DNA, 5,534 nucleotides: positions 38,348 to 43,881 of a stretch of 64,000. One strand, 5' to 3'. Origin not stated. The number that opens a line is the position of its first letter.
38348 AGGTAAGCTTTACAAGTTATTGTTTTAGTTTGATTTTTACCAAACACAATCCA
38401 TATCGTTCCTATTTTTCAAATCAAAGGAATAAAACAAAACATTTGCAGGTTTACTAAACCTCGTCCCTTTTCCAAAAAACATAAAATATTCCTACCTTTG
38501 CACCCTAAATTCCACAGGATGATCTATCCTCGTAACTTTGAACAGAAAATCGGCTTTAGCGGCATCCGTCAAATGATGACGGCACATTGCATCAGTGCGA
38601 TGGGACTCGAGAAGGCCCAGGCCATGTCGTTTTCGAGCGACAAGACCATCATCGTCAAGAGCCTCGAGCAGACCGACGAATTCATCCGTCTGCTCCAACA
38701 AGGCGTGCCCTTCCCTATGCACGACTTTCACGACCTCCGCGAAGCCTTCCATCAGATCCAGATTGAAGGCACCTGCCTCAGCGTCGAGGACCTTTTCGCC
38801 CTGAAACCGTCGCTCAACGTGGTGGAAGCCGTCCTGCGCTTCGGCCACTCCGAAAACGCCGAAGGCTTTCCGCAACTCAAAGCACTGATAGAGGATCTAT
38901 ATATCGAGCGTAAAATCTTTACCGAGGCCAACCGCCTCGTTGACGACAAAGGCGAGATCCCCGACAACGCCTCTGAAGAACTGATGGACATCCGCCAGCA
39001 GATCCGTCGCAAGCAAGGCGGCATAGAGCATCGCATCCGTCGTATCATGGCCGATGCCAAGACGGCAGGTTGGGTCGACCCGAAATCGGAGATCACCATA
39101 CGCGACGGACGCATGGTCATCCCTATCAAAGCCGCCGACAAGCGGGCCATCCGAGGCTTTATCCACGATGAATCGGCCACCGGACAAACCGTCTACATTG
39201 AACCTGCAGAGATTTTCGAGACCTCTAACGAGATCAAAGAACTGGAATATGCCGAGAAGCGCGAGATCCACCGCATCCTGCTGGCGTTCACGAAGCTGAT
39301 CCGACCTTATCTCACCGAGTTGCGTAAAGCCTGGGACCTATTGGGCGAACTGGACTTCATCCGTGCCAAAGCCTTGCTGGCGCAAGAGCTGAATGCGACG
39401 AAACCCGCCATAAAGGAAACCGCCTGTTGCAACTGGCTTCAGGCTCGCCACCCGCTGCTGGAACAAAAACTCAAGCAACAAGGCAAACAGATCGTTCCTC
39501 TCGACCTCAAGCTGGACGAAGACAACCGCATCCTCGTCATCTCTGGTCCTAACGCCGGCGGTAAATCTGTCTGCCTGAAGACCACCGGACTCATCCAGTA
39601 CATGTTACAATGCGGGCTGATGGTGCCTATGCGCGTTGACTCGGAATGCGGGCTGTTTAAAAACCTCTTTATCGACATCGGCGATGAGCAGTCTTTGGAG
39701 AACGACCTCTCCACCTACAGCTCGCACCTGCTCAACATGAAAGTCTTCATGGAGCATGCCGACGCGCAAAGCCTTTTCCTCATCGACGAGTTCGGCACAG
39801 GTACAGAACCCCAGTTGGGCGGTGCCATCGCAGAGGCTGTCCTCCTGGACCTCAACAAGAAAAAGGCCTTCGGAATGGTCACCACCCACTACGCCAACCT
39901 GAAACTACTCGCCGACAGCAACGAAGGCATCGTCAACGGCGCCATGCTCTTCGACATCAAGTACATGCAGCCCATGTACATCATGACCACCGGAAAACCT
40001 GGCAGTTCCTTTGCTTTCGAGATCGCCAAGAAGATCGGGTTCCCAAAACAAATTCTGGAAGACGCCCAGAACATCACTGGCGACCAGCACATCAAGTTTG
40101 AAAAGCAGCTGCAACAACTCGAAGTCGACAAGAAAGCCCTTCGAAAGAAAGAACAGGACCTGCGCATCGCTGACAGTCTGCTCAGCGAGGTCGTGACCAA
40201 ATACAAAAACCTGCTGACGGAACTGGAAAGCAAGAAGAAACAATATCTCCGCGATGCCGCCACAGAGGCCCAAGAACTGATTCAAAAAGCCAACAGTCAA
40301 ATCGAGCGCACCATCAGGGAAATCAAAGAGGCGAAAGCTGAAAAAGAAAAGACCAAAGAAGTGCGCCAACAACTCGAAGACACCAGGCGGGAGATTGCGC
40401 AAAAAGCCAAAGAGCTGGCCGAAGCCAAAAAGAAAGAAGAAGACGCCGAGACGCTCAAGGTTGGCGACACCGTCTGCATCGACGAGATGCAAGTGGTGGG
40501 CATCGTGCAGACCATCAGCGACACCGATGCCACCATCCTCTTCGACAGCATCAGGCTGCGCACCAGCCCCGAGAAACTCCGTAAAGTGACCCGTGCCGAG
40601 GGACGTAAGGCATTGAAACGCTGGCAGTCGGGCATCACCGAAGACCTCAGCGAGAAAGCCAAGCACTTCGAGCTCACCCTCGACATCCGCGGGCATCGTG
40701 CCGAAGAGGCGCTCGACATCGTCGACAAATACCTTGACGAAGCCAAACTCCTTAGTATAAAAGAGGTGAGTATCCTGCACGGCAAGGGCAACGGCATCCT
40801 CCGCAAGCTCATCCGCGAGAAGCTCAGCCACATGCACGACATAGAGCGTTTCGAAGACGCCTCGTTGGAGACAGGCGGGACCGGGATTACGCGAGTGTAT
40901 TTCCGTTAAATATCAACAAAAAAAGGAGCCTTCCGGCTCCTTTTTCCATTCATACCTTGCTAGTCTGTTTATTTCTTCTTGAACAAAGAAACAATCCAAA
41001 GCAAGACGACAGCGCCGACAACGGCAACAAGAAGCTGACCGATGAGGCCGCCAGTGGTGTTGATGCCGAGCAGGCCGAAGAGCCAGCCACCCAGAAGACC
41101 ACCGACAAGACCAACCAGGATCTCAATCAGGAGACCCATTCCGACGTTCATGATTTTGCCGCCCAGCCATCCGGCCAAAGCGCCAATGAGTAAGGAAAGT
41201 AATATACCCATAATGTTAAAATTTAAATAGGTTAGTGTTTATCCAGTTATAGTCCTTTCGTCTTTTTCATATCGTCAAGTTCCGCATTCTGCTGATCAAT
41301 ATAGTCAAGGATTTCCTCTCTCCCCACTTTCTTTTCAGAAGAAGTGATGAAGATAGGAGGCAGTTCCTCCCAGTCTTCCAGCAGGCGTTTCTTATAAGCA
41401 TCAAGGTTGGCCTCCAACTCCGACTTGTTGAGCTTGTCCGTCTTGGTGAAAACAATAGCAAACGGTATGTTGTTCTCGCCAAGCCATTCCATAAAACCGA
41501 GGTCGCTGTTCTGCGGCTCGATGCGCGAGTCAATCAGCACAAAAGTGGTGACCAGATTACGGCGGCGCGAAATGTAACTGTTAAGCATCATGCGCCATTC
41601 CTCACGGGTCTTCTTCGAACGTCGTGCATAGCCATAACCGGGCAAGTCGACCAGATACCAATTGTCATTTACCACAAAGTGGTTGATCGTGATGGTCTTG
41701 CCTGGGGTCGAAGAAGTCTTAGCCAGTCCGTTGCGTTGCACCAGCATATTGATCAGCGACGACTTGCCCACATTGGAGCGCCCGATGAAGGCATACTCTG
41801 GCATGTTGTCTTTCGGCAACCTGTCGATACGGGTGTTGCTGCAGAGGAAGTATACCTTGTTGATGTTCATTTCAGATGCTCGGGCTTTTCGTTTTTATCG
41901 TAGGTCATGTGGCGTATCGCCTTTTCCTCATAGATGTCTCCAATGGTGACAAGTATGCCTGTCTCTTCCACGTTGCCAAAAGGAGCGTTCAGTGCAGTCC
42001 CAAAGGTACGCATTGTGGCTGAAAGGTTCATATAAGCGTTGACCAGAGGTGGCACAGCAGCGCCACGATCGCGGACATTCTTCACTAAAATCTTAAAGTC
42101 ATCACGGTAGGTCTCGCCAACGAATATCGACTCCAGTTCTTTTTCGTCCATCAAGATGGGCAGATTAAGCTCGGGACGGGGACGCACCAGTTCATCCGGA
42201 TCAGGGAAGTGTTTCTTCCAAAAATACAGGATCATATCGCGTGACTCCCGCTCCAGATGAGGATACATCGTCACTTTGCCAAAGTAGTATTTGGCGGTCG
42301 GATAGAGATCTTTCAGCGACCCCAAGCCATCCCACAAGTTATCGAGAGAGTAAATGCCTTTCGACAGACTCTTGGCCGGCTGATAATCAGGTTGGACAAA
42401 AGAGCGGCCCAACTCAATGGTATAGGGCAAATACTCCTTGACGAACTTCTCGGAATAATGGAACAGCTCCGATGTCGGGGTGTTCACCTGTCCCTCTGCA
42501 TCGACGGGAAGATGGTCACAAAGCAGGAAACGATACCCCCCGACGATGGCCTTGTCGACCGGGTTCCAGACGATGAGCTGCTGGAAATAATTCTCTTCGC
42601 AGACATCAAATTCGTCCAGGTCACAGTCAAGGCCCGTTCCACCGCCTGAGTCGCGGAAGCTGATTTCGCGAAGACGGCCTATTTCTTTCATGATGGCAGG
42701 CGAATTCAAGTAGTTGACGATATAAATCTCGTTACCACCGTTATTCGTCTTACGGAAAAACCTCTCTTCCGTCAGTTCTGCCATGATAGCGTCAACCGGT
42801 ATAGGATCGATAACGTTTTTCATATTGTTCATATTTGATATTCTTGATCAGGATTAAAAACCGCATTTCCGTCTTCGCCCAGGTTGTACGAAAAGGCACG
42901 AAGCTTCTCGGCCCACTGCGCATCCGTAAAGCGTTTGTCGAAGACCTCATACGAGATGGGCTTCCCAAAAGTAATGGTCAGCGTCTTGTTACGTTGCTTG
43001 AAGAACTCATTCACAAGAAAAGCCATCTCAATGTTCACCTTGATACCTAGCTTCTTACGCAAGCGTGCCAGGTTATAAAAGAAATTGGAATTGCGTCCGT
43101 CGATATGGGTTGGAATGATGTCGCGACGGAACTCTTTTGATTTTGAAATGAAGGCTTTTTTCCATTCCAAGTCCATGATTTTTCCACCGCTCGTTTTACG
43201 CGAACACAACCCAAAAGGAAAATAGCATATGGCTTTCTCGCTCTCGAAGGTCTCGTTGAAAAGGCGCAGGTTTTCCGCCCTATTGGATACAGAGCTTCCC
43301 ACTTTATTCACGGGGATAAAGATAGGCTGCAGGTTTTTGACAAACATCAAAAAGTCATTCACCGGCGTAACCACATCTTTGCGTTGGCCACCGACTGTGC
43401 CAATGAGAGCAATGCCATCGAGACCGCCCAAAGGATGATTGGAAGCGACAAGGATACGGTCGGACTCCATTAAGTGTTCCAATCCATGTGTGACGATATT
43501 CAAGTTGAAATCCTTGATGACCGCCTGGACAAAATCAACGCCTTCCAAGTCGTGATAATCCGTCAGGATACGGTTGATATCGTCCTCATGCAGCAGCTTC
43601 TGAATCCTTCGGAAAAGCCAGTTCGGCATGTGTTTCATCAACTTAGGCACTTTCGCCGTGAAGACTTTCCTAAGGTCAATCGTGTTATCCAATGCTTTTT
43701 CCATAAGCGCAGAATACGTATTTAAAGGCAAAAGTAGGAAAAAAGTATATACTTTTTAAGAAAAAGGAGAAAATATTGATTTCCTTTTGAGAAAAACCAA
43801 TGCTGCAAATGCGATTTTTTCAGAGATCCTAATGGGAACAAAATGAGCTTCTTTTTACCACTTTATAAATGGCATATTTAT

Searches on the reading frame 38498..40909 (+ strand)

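Call 31: search_protein_families(library=pfam, proteins=[window:38498-40909:+], max_evalue=0.001)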
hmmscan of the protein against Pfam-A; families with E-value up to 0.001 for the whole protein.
window:38498-40909:+ (803 aa): 2 families
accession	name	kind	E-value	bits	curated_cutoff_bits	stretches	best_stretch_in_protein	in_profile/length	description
PF00488.27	MutS_V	-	2.5e-30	106.3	30.2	1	347-527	2-184/188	MutS domain V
PF01713.27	Smr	-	1.1e-20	74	25.7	1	728-803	1-77/77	Smr domain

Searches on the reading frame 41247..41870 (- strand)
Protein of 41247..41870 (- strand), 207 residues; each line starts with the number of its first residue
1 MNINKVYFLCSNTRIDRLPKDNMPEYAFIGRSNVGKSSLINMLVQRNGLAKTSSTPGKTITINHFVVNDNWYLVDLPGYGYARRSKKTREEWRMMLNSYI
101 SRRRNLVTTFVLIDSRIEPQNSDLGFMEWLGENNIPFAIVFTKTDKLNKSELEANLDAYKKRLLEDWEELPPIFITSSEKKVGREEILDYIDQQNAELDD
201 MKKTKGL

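Call 31: search_protein_families(library=pfam, proteins=[window:41247-41870:-], max_evalue=0.001)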
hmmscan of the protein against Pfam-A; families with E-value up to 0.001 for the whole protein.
window:41247-41870:- (207 aa): 5 families
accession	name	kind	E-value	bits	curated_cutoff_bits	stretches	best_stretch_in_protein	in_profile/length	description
PF01926.29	MMR_HSR1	-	1.2e-19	70.9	21.9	1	26-143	2-113/113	50S ribosome-binding GTPase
PF03193.22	RsgA_GTPase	-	5.4e-09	36.5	30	1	26-78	109-167/174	RsgA GTPase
PF02421.24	FeoB_N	-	6.3e-09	36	27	1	26-187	3-152/156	Ferrous iron transport protein B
PF00350.29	Dynamin_N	-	1.9e-06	28.4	27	0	27-51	2-26/168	Dynamin family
PF00009.33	GTP_EFTU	-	2.6e-05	24.4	26.5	0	113-193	100-184/188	Elongation factor Tu GTP binding domain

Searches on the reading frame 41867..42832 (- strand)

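Call 31: search_protein_families(library=pfam, proteins=[window:41867-42832:-], max_evalue=0.001)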
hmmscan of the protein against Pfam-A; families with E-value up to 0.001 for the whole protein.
window:41867-42832:- (321 aa): 1 family
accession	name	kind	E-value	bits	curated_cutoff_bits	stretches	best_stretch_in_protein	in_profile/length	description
PF13444.12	Acetyltransf_5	-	1.8e-11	45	22.4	1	54-155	1-96/102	Acetyltransferase (GNAT) domain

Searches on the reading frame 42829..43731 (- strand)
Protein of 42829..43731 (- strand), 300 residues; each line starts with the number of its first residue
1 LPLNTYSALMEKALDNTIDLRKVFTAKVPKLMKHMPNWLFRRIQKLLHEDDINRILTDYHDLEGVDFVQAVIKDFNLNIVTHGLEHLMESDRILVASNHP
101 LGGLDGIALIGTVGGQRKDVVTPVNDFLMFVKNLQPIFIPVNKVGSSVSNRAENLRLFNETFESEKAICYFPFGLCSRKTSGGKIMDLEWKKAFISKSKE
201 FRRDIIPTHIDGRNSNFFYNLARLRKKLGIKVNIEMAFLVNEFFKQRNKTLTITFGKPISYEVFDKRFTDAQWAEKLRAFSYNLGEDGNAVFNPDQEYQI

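Call 31: search_protein_families(library=pfam, proteins=[window:42829-43731:-], max_evalue=0.001)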
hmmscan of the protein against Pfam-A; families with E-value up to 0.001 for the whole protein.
window:42829-43731:- (300 aa): 2 families
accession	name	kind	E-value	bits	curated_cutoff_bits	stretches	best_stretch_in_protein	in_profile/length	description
PF19576.4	Acyltransf_2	-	3.8e-63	213.3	27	1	23-267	2-242/266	Acyltransferase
PF01553.26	Acyltransferase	-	3e-05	24.3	23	1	79-208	2-129/132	Acyltransferase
